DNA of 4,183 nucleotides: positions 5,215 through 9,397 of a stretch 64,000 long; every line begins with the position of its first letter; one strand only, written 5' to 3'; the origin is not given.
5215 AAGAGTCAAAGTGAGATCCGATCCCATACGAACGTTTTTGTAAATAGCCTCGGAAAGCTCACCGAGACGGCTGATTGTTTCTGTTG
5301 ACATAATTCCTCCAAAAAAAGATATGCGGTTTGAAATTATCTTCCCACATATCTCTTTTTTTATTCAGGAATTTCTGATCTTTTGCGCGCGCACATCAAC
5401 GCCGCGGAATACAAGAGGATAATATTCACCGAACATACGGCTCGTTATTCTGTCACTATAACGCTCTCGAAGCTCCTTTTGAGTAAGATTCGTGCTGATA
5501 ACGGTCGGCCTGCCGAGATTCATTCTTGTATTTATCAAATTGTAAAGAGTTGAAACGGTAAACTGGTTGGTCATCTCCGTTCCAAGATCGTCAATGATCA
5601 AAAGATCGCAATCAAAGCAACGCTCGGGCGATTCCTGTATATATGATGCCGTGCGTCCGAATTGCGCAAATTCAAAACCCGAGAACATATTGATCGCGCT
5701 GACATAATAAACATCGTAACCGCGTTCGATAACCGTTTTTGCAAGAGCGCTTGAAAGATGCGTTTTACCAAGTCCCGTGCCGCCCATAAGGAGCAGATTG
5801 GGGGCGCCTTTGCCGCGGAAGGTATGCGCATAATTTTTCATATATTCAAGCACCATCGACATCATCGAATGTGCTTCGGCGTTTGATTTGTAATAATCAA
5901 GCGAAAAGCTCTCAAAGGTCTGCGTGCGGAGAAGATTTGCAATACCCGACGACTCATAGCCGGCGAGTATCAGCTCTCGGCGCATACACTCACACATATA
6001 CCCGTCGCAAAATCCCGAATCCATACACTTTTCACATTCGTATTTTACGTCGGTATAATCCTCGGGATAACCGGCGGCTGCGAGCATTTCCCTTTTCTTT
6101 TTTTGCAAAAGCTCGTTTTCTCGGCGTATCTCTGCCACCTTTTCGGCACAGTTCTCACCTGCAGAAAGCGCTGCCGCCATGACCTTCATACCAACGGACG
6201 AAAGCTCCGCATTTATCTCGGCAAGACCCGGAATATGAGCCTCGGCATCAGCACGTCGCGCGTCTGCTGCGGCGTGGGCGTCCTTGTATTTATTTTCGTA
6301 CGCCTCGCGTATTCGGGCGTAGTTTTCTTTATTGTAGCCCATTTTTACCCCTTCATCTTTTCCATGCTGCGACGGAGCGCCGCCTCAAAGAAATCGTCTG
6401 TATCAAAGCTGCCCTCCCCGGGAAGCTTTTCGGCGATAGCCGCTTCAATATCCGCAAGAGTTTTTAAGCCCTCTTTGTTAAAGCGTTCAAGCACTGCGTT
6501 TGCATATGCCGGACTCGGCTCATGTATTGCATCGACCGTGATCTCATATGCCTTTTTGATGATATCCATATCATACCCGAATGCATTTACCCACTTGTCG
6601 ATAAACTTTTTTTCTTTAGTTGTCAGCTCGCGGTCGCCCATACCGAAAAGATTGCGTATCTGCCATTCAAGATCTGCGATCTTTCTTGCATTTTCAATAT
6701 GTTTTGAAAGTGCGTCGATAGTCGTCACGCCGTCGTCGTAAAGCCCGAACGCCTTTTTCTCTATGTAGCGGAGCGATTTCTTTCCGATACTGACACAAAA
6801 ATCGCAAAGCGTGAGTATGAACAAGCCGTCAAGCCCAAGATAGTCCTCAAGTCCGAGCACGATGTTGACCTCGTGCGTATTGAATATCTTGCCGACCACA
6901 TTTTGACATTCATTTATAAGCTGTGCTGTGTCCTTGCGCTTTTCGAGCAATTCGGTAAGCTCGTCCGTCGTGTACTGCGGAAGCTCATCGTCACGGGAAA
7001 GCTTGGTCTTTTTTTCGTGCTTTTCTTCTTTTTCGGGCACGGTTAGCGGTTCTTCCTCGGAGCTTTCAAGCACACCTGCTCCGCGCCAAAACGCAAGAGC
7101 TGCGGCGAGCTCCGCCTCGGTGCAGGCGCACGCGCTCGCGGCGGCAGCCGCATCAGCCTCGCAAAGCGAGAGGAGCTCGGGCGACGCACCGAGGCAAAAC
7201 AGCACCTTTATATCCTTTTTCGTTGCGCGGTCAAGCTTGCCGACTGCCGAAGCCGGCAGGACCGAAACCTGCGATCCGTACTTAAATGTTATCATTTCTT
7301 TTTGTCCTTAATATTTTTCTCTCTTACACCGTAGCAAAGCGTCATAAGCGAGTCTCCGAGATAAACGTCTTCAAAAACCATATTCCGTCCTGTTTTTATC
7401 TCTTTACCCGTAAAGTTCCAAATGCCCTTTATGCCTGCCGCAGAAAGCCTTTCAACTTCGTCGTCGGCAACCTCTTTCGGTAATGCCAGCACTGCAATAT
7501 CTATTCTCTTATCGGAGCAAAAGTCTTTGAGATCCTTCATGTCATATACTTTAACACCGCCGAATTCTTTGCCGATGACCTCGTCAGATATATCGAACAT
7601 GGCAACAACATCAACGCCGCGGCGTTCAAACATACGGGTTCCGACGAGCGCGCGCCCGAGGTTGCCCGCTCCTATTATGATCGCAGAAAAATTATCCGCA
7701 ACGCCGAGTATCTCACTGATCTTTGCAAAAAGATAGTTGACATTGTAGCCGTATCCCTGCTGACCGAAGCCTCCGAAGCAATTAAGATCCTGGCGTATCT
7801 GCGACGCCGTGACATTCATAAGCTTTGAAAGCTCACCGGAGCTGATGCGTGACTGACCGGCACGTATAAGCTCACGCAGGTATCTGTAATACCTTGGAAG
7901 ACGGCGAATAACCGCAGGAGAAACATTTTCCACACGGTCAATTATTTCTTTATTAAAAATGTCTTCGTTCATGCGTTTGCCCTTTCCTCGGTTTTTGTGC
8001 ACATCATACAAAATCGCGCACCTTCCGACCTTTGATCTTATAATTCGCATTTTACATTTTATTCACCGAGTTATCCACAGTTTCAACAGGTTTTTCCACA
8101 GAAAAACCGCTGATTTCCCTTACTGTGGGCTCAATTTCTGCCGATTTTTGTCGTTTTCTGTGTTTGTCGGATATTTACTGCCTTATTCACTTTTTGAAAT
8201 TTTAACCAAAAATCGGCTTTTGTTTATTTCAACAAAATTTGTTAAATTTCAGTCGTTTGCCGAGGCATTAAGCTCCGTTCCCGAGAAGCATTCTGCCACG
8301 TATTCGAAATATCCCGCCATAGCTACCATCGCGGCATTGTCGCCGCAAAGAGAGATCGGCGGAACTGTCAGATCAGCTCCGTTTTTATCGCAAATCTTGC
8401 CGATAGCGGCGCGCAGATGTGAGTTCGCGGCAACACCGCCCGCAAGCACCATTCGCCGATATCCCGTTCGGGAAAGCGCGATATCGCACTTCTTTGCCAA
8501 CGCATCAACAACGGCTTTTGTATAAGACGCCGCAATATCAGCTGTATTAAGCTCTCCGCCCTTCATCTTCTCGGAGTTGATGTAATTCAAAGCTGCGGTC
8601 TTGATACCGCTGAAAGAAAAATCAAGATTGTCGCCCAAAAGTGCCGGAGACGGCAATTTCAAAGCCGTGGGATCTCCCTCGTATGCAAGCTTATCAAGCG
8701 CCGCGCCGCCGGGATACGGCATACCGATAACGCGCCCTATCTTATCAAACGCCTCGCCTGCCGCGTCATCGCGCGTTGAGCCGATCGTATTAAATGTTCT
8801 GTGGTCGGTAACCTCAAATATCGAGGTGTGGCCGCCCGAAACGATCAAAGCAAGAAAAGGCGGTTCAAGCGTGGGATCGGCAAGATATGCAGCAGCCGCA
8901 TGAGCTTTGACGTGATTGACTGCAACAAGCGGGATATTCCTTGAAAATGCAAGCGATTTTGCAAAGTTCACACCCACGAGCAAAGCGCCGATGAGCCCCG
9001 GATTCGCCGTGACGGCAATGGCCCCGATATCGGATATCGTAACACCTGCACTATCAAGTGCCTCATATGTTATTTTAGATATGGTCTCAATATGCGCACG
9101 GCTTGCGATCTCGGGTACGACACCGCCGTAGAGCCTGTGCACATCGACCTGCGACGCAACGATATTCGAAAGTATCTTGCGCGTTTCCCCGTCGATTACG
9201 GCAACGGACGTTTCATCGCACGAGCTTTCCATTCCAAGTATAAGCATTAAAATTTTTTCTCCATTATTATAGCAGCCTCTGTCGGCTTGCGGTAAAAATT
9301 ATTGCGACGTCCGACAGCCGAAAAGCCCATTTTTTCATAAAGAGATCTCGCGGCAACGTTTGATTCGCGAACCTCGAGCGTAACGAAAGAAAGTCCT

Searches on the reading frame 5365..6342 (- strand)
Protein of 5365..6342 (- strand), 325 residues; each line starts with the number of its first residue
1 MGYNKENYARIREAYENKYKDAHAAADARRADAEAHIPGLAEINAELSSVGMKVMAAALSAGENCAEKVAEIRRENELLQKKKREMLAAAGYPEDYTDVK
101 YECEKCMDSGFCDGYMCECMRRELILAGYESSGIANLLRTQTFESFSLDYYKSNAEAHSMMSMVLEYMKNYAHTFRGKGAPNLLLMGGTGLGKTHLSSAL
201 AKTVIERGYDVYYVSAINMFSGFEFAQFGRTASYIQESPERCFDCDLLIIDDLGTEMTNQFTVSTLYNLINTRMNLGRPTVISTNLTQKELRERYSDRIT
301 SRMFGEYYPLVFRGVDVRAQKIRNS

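Call 40: search_protein_families(library=pfam, proteins=[window:5365-6342:-], max_evalue=0.0001)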
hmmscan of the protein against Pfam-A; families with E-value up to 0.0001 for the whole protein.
window:5365-6342:- (325 aa): 3 families
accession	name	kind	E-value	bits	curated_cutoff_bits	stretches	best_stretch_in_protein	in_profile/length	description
PF01695.23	IstB_IS21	-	3e-17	63.3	24.1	1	180-298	92-206/238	IstB-like ATP binding protein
PF00308.24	Bac_DnaA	-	4.3e-10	40.5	23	1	142-303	6-155/162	Bacterial DnaA ATPAse domain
PF00004.35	AAA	-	9.7e-05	23.3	21.2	0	183-303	1-127/131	ATPase family associated with various cellular activities (AAA)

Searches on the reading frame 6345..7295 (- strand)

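Call 40: search_protein_families(library=pfam, proteins=[window:6345-7295:-], max_evalue=0.0001)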
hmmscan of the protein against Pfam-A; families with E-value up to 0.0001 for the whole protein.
window:6345-7295:- (316 aa): 1 family
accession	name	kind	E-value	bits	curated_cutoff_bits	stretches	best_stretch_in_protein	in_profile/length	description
PF07261.16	DnaB_2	-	1.2e-23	83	22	2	128-199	2-73/74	Replication initiation and membrane attachment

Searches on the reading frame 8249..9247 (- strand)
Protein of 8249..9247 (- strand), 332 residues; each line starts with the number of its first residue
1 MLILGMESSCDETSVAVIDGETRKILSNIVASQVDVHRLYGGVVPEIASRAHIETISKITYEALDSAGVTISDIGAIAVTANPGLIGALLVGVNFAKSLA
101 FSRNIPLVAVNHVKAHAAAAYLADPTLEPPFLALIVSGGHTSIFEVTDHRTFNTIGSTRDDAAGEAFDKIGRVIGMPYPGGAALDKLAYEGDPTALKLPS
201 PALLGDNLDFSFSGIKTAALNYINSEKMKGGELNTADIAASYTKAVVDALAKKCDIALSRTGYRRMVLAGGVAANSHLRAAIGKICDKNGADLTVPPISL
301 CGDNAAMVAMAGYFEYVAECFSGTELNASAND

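Call 40: search_protein_families(library=pfam, proteins=[window:8249-9247:-], max_evalue=0.0001)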
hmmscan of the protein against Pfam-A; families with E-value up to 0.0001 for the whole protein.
window:8249-9247:- (332 aa): 3 families
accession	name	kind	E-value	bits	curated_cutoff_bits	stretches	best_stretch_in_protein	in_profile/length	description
PF00814.31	TsaD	-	1e-90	304.5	24.8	1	24-309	1-263/264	tRNA N6-adenosine threonylcarbamoyltransferase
PF22521.2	HypF_C_2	-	2e-06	28.2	27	1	232-303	163-234/241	Carbamoyltransferase, Kae1-like Domain, second subdomain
PF02543.21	Carbam_trans_N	-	1.6e-05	25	24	0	228-282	266-320/346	Carbamoyltransferase N-terminus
